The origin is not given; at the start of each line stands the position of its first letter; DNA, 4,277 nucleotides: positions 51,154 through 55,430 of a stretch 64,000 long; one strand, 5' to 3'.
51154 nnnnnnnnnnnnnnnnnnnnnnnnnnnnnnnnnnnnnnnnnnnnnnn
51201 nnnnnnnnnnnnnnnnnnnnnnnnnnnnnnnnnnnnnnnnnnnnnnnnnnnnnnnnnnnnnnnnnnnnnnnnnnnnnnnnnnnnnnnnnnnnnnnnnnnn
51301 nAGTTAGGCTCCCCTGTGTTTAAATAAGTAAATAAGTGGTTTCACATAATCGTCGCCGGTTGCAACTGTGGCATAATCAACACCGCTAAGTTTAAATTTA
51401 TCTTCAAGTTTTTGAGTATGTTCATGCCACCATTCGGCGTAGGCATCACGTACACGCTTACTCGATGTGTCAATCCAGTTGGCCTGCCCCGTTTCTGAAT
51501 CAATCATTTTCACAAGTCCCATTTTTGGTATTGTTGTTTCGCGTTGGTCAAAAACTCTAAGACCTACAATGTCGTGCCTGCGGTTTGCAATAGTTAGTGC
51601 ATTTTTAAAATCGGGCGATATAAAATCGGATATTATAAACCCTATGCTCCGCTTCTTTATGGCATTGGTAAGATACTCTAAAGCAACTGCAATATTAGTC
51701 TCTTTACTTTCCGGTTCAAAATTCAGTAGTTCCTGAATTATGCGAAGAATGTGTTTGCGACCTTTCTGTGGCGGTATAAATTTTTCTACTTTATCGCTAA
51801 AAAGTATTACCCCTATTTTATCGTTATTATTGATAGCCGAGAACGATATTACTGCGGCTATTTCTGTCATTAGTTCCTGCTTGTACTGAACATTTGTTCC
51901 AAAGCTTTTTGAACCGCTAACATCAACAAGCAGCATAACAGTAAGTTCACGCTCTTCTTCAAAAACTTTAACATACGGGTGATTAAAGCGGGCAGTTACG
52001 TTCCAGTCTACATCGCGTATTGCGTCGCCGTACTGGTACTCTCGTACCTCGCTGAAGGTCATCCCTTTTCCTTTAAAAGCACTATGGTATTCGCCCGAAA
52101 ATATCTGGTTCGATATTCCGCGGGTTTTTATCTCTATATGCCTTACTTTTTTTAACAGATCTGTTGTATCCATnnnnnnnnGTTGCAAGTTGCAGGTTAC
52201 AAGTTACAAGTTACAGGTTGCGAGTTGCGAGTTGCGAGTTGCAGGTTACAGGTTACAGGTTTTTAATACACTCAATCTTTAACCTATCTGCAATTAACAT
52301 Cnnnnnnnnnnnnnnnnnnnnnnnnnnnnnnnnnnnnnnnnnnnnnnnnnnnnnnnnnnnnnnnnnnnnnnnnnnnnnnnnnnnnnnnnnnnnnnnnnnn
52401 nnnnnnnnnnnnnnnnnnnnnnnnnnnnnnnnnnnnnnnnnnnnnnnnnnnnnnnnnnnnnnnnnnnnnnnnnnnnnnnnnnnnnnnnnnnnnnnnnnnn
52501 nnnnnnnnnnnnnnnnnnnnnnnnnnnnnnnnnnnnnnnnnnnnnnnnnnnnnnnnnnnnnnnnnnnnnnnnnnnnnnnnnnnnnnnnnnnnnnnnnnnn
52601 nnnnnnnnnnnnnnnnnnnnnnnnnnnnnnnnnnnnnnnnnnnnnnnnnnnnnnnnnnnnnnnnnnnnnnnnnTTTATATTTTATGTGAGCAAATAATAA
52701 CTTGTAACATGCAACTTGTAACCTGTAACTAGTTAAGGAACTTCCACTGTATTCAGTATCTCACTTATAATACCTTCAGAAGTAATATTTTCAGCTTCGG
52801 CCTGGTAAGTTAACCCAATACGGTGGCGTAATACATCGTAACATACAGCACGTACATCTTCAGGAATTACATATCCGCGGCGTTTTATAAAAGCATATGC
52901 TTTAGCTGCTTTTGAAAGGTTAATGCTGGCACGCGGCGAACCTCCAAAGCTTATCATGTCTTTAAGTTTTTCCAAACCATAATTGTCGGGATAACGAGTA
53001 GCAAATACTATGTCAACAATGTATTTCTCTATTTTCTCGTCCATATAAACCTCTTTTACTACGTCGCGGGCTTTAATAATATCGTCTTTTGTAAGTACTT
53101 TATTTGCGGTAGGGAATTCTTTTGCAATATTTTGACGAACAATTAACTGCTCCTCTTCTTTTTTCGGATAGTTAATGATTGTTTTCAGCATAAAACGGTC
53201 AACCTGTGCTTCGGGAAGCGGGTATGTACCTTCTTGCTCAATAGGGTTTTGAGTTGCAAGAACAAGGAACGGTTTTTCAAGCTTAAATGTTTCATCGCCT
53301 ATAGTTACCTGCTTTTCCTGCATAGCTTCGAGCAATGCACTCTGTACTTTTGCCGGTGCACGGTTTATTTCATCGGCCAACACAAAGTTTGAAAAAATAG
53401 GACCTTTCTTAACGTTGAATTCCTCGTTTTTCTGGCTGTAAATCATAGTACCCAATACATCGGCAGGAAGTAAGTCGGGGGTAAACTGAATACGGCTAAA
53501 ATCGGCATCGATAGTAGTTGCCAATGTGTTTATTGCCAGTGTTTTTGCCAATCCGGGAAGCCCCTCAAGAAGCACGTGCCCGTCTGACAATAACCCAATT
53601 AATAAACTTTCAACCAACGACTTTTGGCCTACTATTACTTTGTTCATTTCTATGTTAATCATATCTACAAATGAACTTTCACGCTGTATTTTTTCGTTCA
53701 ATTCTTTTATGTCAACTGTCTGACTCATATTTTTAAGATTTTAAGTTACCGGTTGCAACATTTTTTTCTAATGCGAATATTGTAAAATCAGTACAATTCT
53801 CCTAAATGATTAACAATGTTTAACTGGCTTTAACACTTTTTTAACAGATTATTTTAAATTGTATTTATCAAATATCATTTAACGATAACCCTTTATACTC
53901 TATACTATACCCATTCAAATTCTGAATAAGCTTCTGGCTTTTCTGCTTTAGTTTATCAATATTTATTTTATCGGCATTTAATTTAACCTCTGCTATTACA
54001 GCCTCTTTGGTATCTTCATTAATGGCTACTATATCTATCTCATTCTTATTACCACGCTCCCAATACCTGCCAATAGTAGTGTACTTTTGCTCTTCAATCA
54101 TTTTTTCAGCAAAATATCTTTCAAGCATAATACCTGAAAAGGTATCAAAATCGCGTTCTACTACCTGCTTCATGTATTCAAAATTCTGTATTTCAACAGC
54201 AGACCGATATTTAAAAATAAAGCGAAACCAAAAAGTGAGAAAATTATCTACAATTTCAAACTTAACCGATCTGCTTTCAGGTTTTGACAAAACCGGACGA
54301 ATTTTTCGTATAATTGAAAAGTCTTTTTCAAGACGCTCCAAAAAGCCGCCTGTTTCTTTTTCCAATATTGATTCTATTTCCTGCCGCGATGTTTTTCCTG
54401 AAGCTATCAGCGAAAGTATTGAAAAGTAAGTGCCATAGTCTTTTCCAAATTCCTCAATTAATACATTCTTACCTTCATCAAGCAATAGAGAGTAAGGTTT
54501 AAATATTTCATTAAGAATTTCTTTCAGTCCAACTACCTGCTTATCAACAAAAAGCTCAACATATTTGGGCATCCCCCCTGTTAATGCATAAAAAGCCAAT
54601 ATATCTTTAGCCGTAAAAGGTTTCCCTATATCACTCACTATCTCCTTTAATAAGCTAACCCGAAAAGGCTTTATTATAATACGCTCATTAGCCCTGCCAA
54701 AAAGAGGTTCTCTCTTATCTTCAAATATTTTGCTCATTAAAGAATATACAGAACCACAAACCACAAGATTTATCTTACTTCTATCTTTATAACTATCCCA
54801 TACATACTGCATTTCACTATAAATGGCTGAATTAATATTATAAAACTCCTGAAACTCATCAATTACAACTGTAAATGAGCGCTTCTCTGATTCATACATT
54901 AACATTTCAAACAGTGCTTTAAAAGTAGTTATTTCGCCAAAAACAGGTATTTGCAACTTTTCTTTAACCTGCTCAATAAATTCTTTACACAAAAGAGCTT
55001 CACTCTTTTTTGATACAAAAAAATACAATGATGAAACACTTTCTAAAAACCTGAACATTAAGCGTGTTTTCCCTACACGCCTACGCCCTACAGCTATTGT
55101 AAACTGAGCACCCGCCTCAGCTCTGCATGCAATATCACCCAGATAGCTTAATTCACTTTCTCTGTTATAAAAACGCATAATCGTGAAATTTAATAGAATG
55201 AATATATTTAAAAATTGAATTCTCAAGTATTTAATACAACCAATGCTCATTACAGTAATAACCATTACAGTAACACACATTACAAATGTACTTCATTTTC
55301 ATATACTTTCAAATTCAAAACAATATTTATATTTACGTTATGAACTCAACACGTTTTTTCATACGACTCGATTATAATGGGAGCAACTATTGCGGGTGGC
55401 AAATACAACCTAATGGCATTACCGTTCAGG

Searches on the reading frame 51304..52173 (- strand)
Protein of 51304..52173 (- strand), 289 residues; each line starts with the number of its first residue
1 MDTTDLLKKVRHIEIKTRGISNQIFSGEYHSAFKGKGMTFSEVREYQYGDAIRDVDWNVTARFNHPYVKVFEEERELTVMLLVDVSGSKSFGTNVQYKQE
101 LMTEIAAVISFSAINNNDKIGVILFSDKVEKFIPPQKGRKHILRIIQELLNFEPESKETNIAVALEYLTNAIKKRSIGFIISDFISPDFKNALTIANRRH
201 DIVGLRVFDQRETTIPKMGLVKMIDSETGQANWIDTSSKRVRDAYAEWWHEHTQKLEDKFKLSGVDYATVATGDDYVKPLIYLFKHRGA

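Call 7: search_protein_families(library=pfam, proteins=[window:51304-52173:-])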
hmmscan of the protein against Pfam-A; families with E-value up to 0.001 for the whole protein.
window:51304-52173:- (289 aa): 3 families
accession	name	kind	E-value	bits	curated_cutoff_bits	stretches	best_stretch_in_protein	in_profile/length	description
PF01882.25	DUF58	-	1.3e-79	266.8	23.4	1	42-253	1-214/216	Protein of unknown function DUF58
PF13519.12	VWA_2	-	1.2e-19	71.4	27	1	79-183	1-105/107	von Willebrand factor type A domain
PF00092.34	VWA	-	1.4e-05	25.8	23.8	1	79-176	2-96/174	von Willebrand factor type A domain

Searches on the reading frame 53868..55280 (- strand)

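Call 7: search_protein_families(library=pfam, proteins=[window:53868-55280:-])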
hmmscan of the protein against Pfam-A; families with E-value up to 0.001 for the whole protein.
window:53868-55280:- (470 aa): 5 families
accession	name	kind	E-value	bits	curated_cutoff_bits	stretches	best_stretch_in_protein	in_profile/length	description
PF03008.20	DUF234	-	7.1e-16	58.9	22.5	1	351-436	1-91/100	Archaea bacterial proteins of unknown function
PF01637.24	ATPase_2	-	1.9e-15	57.8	33.2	1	37-243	1-224/225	ATPase domain predominantly from Archaea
PF13401.12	AAA_22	-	3.9e-07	30.9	27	1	57-177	4-123/130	AAA domain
PF13173.12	AAA_14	-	1.9e-06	28.3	27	1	61-198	5-116/129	AAA domain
PF13635.12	DUF4143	-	9e-05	22.7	28.1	1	379-434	103-159/160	Domain of unknown function (DUF4143)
